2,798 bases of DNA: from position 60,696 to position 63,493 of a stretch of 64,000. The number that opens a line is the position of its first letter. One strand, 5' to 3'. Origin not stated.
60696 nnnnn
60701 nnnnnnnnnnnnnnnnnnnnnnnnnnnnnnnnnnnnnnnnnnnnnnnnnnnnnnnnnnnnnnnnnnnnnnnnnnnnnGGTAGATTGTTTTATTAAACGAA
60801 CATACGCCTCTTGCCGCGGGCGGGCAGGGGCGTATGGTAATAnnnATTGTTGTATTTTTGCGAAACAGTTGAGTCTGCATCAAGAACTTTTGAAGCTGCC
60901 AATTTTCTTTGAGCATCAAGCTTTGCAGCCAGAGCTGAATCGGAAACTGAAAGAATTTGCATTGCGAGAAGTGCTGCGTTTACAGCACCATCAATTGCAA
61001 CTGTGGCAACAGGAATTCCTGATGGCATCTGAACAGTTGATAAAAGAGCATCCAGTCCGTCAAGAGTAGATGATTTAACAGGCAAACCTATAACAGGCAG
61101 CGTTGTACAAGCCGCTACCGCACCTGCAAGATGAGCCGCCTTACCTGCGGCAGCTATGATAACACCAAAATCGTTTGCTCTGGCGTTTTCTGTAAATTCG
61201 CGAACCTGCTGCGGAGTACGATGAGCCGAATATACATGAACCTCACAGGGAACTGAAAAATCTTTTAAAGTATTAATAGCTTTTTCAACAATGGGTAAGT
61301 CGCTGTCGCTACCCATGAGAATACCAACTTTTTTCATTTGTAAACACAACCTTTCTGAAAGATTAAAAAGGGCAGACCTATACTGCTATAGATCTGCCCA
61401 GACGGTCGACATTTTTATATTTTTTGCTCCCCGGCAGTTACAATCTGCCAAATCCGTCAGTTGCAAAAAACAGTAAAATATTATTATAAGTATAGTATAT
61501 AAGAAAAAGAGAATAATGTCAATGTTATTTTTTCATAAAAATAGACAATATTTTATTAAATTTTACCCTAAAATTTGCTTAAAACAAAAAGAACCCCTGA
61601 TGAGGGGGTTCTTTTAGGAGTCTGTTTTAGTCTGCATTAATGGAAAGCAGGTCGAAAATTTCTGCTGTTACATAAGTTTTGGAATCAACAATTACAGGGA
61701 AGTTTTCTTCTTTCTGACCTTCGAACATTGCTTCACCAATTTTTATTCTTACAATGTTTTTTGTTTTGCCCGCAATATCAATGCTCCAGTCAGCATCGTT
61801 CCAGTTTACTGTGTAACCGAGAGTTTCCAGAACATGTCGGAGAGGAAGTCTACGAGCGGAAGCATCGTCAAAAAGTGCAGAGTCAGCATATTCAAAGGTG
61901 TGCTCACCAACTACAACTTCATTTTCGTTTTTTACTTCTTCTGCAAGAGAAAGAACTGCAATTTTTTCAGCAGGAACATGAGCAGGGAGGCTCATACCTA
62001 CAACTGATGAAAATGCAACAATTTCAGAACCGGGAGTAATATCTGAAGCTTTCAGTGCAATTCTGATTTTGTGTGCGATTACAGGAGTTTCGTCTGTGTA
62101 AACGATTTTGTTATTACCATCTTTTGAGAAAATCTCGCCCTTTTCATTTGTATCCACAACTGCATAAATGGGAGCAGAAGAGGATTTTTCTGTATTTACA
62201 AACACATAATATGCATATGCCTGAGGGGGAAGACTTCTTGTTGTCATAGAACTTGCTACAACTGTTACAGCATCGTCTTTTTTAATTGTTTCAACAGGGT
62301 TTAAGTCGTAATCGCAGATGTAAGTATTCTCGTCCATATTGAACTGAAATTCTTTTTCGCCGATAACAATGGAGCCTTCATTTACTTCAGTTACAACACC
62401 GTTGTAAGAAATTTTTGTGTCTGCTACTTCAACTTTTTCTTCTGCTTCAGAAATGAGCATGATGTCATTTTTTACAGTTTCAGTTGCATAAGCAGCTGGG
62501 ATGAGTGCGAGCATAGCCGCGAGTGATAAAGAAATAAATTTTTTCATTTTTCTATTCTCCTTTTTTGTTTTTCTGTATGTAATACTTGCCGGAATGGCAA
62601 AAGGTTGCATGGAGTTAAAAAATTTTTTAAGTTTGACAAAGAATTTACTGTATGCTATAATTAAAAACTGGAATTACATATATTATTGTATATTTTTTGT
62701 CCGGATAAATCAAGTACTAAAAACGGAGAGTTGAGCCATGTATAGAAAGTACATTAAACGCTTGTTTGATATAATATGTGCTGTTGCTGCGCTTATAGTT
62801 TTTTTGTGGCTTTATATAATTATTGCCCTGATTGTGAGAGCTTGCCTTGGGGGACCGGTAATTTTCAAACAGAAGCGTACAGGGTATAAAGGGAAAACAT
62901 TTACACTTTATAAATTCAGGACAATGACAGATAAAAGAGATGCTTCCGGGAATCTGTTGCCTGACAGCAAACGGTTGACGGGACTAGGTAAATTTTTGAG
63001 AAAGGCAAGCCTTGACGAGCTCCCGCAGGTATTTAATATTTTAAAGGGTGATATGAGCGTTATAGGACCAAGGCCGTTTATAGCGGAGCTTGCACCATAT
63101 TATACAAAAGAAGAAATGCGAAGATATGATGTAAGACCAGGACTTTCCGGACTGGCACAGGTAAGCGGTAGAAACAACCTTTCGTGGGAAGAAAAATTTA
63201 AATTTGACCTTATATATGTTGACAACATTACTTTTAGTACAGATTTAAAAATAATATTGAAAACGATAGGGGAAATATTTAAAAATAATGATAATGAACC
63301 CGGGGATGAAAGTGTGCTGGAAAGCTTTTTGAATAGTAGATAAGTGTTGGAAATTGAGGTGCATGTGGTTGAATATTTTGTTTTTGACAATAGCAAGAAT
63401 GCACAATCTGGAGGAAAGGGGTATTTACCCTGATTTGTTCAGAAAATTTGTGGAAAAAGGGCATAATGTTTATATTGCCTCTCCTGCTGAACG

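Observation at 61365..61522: pur operon leader looks like a ZTP (pfl) riboswitch with an overlapping terminator, not the guanine riboswitch typical of Firmicutes pur operons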

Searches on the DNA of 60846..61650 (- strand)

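Call 5: search_rna_families(source=window, start=61250, end=61650, threshold=evalue, max_evalue=10)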
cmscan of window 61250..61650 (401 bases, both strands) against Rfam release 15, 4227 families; matches with E-value up to 10: 19.
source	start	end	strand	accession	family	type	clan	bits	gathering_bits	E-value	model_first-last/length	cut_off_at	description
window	61389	61474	-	RF01750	ZMP-ZTP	Cis-reg; riboswitch;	-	62.4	39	6.1e-10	1-86/86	no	ZMP/ZTP riboswitch aptamer (pfl RNA motif)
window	61530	61615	+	RF02379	csRNA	Gene; sRNA;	-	29.8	57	0.045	1-93/93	no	Cia-dependent small RNA csRNA1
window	61528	61619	+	RF02449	ncr1015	Gene; sRNA;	-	25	60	0.2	1-121/121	no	Bacillus sRNA ncr1015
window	61587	61616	-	RF02083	OrzO-P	Gene; antitoxin;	-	24.9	60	0.072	45-76/76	no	OrzO-P RNA antitoxin family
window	61534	61618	+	RF01859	Phe_leader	Cis-reg; leader;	-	22.1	55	0.2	1-125/125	no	Phenylalanine leader peptide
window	61552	61615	+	RF00512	Leu_leader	Cis-reg; leader;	-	20.9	50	0.051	1-148/148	no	Leucine operon leader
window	61583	61650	-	RF01859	Phe_leader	Cis-reg; leader;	-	20.9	55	0.38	28-125/125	5'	Phenylalanine leader peptide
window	61546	61615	+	RF02083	OrzO-P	Gene; antitoxin;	-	20.3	60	0.64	1-76/76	no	OrzO-P RNA antitoxin family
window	61537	61641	-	RF01770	rimP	Cis-reg; leader;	-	19.3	47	0.98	1-102/102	no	Gammaprotebacteria rimP leader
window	61521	61624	+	RF00121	MicC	Gene; sRNA;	-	17.6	90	4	1-123/123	no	MicC RNA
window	61561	61620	+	RF02054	STnc420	Gene; sRNA;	-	17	70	1.4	1-58/58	no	Salmonella enterica sRNA STnc420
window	61535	61610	-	RF02772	AilA_thermometer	Cis-reg; thermoregulator;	-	17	81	4.6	1-89/89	no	AilA 5' UTR thermometer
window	61524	61650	-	RF02082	STnc540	Gene; sRNA;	-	16.8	38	0.28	74-202/202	5'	Enterobacterial sRNA STnc540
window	61526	61621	+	RF04182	GibS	Gene; sRNA;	-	16.8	115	6.5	1-142/142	no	GibS sRNA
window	61517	61547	+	RF01162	sn668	Gene; snRNA; snoRNA; CD-box;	-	16.1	40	1.8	1-65/65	no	Small nucleolar RNA sn668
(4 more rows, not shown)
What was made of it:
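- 61389..61474 (-): ZMP/ZTP riboswitch aptamer (pfl motif), full-length match to RF01750. Call 5: E = 6.1e-10 locally.
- Tried and rejected: Purine riboswitch: searched with permissive thresholds, nothing found (call 5).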

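Call 12: search_rna_families(sources=[L001, L002, L003, L004, L005, L006, L007, L008, L009, L010, L011, L012, L013, L014, L015, L016, L017, L018, L019, L020], threshold=gathering)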
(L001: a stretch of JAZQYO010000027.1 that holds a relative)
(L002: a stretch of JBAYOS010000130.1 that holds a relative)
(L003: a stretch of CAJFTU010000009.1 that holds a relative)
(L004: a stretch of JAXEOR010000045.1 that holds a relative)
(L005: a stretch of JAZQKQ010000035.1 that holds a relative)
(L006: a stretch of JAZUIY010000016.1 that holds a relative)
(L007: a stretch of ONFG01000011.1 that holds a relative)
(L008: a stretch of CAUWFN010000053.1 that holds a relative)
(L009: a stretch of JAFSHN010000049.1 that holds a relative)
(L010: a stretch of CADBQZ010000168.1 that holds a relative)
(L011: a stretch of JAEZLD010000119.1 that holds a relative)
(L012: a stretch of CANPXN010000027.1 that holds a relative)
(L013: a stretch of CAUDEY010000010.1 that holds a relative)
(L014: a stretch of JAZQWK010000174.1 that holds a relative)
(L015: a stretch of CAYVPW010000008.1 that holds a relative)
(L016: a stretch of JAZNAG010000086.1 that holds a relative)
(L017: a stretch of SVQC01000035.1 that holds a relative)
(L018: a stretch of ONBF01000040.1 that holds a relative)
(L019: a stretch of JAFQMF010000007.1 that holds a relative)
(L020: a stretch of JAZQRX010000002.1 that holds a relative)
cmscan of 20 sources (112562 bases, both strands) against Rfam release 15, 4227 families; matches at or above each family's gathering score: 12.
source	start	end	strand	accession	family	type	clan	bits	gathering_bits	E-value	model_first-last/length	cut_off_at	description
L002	1190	1276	+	RF01750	ZMP-ZTP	Cis-reg; riboswitch;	-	67.9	39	1.3e-08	1-86/86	no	ZMP/ZTP riboswitch aptamer (pfl RNA motif)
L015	2569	2641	+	RF00005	tRNA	Gene; tRNA;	CL00001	67.9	29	2e-12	1-71/71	no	tRNA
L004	2842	2924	+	RF01750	ZMP-ZTP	Cis-reg; riboswitch;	-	66.1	39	3e-08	1-86/86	no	ZMP/ZTP riboswitch aptamer (pfl RNA motif)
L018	1579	1652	+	RF00005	tRNA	Gene; tRNA;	CL00001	65.9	29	7.2e-12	1-71/71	no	tRNA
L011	81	165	+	RF01750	ZMP-ZTP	Cis-reg; riboswitch;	-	65.2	39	4.6e-08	1-86/86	no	ZMP/ZTP riboswitch aptamer (pfl RNA motif)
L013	2864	2947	+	RF01750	ZMP-ZTP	Cis-reg; riboswitch;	-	61.7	39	2.4e-07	1-86/86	no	ZMP/ZTP riboswitch aptamer (pfl RNA motif)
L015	2858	2947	+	RF01750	ZMP-ZTP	Cis-reg; riboswitch;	-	61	39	3.4e-07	1-86/86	no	ZMP/ZTP riboswitch aptamer (pfl RNA motif)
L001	2865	2951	+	RF01750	ZMP-ZTP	Cis-reg; riboswitch;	-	60.5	39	4.2e-07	1-86/86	no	ZMP/ZTP riboswitch aptamer (pfl RNA motif)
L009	2836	2916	+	RF01750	ZMP-ZTP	Cis-reg; riboswitch;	-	57.4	39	1.9e-06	1-86/86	no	ZMP/ZTP riboswitch aptamer (pfl RNA motif)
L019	1499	1584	+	RF01750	ZMP-ZTP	Cis-reg; riboswitch;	-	56.1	39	3.4e-06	1-86/86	no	ZMP/ZTP riboswitch aptamer (pfl RNA motif)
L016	2866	2948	+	RF01750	ZMP-ZTP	Cis-reg; riboswitch;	-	52.9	39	1.6e-05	1-86/86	no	ZMP/ZTP riboswitch aptamer (pfl RNA motif)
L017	2865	2947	+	RF01750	ZMP-ZTP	Cis-reg; riboswitch;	-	50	39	6.4e-05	1-86/86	no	ZMP/ZTP riboswitch aptamer (pfl RNA motif)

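Call 16: build_rna_model(alignment_id=A1, structure=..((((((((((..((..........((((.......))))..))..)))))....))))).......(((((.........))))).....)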
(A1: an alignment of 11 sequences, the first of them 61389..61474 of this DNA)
Model R1 built from alignment A1 (11 sequences, 92 columns); structure: as given.
model positions 84; base pairs 21; branch points 1; effective number of sequences 2.47; information 0.676 bits per position. Calibrated on 0.2 Mb of random sequence (short: E-values are rough).
structure used (alignment columns):
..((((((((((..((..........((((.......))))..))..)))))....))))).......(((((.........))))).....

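Call 17: search_with_rna_model(model_id=R1, sources=[window, L001, L002, L003, L004, L005, L006, L007, L008, L009, L010, L011, L012, L013, L014, L015, L016, L017, L018, L019, L020, L021, L022, L023, L024, L025, L026, L027, L028, L029, L030, L031, L032, L033, L034, L035, L036, L037, L038, L039, L040, L041, L042, L043, L044, L045, L046, L047, L048, L049, L050, L051, L052, L053, L054, L055, L056, L057, L058, L059, L060, L061, L062, L063, L064, L065, L066, L067, L068, L069, L070, L071, L072, L073, L074, L075, L076, L077, L078, L079, L080], max_evalue=0.01, make_alignment=true)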
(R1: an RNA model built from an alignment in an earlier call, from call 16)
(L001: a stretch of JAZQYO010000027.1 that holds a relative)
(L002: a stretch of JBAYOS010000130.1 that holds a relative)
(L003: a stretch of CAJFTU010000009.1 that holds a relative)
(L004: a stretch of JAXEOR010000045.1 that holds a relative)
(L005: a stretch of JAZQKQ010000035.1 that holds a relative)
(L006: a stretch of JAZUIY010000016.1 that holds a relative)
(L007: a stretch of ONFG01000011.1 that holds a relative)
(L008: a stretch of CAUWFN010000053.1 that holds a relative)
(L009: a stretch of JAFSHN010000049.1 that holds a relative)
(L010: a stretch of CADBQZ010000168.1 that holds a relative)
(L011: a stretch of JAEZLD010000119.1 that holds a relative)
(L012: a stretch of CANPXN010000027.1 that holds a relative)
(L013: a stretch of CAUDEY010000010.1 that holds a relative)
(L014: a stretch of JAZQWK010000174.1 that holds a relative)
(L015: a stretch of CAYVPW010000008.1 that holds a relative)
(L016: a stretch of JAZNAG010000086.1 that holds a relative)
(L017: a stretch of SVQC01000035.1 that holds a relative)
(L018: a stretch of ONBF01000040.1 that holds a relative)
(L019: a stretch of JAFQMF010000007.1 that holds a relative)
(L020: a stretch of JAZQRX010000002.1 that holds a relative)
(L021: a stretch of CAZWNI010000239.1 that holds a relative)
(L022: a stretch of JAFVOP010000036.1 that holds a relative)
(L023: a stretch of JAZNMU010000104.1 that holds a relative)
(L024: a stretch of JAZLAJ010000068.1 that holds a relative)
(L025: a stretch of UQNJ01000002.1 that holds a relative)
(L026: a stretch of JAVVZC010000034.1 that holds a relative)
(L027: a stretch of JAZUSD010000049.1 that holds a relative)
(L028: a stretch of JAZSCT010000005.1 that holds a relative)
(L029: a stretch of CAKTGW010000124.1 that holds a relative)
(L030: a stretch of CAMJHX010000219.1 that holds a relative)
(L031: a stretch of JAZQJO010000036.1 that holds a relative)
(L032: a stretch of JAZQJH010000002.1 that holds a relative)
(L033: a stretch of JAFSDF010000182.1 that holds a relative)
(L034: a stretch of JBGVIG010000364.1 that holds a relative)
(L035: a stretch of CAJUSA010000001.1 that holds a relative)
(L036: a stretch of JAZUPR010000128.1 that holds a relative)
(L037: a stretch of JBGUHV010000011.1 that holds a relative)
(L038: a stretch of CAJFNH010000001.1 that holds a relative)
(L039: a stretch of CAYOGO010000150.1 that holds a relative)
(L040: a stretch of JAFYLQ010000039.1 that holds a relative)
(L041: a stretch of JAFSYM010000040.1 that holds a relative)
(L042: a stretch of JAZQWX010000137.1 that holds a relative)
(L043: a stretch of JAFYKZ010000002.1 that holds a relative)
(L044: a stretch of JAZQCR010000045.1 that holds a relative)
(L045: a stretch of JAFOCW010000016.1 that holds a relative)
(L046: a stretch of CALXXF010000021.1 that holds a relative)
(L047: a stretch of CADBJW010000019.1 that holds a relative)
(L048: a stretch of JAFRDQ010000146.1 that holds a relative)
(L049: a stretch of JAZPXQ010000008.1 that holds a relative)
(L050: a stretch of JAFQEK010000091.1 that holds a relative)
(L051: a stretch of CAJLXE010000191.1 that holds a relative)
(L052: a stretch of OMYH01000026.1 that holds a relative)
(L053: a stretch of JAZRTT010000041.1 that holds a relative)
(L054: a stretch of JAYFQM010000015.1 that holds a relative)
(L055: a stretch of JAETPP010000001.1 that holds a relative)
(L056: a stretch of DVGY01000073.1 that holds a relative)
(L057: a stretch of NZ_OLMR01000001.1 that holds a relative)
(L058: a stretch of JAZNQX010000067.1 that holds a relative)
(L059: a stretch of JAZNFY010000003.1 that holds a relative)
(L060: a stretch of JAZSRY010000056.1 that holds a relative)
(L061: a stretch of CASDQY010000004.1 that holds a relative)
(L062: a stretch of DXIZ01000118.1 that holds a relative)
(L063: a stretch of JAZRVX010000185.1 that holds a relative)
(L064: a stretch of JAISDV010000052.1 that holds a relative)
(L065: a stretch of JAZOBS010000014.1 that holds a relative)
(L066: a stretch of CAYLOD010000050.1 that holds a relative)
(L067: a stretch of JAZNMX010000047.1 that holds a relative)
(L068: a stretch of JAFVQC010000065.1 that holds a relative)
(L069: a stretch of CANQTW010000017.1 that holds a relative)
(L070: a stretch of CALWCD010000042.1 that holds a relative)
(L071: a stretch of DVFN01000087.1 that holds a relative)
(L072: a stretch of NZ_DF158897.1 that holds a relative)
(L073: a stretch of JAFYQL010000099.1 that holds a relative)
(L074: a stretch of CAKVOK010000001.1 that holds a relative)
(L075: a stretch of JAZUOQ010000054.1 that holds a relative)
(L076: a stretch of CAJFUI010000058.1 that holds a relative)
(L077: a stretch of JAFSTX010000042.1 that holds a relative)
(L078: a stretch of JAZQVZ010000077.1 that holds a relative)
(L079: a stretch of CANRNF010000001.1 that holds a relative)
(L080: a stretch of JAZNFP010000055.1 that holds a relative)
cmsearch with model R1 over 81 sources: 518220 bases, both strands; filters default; matches with E-value up to 0.01: 44.
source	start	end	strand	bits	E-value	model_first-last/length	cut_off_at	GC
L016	2866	2948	+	91.2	1.5e-20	1-84/84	no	0.47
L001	2865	2951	+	90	3.1e-20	1-84/84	no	0.45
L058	2229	2311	+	88.5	7.4e-20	1-84/84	no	0.48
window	61389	61474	-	88.5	7.5e-20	1-84/84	no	0.43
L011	81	165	+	87.6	1.3e-19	1-84/84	no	0.49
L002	1190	1276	+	87.5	1.3e-19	1-84/84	no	0.43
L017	2865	2947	+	86.1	3.2e-19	1-84/84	no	0.51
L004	2842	2924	+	85.2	5.1e-19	1-84/84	no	0.53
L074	2800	2885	+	80.5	8.7e-18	1-84/84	no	0.43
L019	1499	1584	+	80.3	9.4e-18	1-84/84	no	0.48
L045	2869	2951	+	79.1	1.9e-17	1-84/84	no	0.51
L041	2868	2948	+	74.8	2.5e-16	1-84/84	no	0.53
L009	2836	2916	+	74.4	3.1e-16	1-84/84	no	0.49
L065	2867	2949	+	74.3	3.3e-16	1-84/84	no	0.52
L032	2872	2953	+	72.2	1.1e-15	1-84/84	no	0.52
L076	2855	2944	+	70.4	3.3e-15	1-84/84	no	0.48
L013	2864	2947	+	70.4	3.3e-15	1-84/84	no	0.55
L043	2868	2948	+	70.4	3.4e-15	1-84/84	no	0.54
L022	2856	2934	+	70.3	3.5e-15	1-84/84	no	0.48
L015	2858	2947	+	68.3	1.2e-14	1-84/84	no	0.47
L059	2867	2949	+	67.1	2.3e-14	1-84/84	no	0.58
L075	2876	2955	+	66.9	2.7e-14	1-84/84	no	0.54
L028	2854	2936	+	66.7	2.9e-14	1-84/84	no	0.46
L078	1538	1618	+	63.6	1.8e-13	1-84/84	no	0.51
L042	2858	2940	+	63.1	2.5e-13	1-84/84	no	0.49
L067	2863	2942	+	62.1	4.5e-13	1-84/84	no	0.6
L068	2867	2950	+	60.4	1.2e-12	1-84/84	no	0.56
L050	2822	2900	+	57.5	6.7e-12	1-84/84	no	0.56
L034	792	871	+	56.8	1e-11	1-84/84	no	0.56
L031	2870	2951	+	54.5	3.9e-11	1-84/84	no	0.54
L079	2874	2953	+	54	5.2e-11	1-84/84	no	0.54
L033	1056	1155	+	52.8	1.1e-10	1-84/84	no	0.47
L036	2832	2944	+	50.5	4.2e-10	1-84/84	no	0.47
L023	2823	2901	+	49.8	6.2e-10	1-84/84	no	0.42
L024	2824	2902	+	47.6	2.3e-09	1-84/84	no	0.44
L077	2780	2864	+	47.4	2.7e-09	1-84/84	no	0.56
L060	2862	2943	+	42.8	3.9e-08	1-84/84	no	0.57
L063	2857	2952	+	38.7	4.4e-07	1-84/84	no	0.51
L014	2820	2924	+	38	6.6e-07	1-84/84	no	0.5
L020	2833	2940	+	32.8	1.4e-05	1-84/84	no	0.49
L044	2849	2955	+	32.4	1.9e-05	1-84/84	no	0.49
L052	2831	2934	+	31.4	3.4e-05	1-84/84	no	0.39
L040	2803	2846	+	28.3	0.0002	8-49/84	no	0.52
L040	2865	2931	+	25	0.0015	1-84/84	no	0.39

Alignment A2: 44 matches aligned to the model, 160 columns, each read 5' to 3' on its own strand. Consensus structure (alignment columns), stored with it:
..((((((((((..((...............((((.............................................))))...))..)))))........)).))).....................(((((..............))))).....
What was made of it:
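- Relatives: the same aptamer lies directly upstream of purE in 10 of 20 loci by Rfam (call 12) and in about 42 of 80 by model R1 (call 17).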

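Call 40: search_rna_families(sources=[L021, L025, L026, L027, L029, L030, L035, L037, L038, L039, L046, L047, L048, L049, L051, L053, L054, L055, L056, L057], threshold=gathering)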
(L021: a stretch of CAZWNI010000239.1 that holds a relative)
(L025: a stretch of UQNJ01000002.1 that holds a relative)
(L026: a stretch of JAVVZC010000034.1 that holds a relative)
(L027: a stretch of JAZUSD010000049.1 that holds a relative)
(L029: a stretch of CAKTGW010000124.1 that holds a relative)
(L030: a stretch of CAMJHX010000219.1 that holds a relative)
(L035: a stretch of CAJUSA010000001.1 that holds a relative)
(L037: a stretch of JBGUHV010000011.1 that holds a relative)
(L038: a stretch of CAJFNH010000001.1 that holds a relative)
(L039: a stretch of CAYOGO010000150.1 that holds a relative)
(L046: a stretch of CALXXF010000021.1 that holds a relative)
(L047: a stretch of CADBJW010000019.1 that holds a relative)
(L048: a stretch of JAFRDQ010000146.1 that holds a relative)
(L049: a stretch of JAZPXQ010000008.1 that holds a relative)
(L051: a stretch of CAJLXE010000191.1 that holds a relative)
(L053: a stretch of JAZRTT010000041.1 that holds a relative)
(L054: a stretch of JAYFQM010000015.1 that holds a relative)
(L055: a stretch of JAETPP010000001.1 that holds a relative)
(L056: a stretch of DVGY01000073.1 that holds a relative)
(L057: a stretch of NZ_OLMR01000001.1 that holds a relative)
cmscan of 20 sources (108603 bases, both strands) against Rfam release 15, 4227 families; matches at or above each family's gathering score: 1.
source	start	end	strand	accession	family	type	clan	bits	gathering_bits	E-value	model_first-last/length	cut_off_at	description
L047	409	508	+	RF00167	Purine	Cis-reg; riboswitch;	CL00123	51.5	37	1.4e-05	1-102/102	no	Purine riboswitch aptamer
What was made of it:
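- One relative, L047, does carry RF00167 before purE (call 40).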

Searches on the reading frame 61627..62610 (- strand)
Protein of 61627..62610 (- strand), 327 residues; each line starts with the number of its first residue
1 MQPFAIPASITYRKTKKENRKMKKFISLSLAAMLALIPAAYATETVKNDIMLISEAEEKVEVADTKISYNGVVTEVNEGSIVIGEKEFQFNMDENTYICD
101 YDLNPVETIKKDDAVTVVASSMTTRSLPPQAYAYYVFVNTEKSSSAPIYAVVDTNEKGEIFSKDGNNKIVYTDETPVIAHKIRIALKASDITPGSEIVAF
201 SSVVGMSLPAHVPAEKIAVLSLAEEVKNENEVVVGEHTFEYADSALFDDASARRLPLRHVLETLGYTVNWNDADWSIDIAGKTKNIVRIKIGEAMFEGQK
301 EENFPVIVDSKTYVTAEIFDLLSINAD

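Call 6: search_protein_families(library=ncbifam, proteins=[window:61627-62610:-], max_evalue=0.00001)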
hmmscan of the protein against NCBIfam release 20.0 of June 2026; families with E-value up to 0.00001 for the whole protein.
window:61627-62610:- (327 aa): 0 families

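Call 26: search_protein_families(library=pfam, proteins=[window:61627-62610:-], max_evalue=0.001)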
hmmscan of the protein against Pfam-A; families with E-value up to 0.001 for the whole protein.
window:61627-62610:- (327 aa): 1 family
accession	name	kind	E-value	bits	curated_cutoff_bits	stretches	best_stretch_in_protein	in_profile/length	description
PF07833.16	Cu_amine_oxidN1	-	1.5e-07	31.7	24.2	1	255-319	22-89/108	Copper amine oxidase N-terminal domain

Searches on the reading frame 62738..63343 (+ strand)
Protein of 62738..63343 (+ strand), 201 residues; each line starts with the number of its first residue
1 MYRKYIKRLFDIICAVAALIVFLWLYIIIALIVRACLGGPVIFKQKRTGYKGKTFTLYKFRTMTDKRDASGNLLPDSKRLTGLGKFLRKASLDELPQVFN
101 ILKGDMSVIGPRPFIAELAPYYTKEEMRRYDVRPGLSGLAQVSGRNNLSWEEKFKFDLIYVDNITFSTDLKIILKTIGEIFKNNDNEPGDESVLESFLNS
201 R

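Call 26: search_protein_families(library=pfam, proteins=[window:62738-63343:+], max_evalue=0.001)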
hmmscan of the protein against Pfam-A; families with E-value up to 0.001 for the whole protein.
window:62738-63343:+ (201 aa): 1 family
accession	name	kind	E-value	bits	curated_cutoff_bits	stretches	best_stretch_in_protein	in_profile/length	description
PF02397.22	Bac_transf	-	9.7e-62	208.1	27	1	7-181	1-178/179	Bacterial sugar transferase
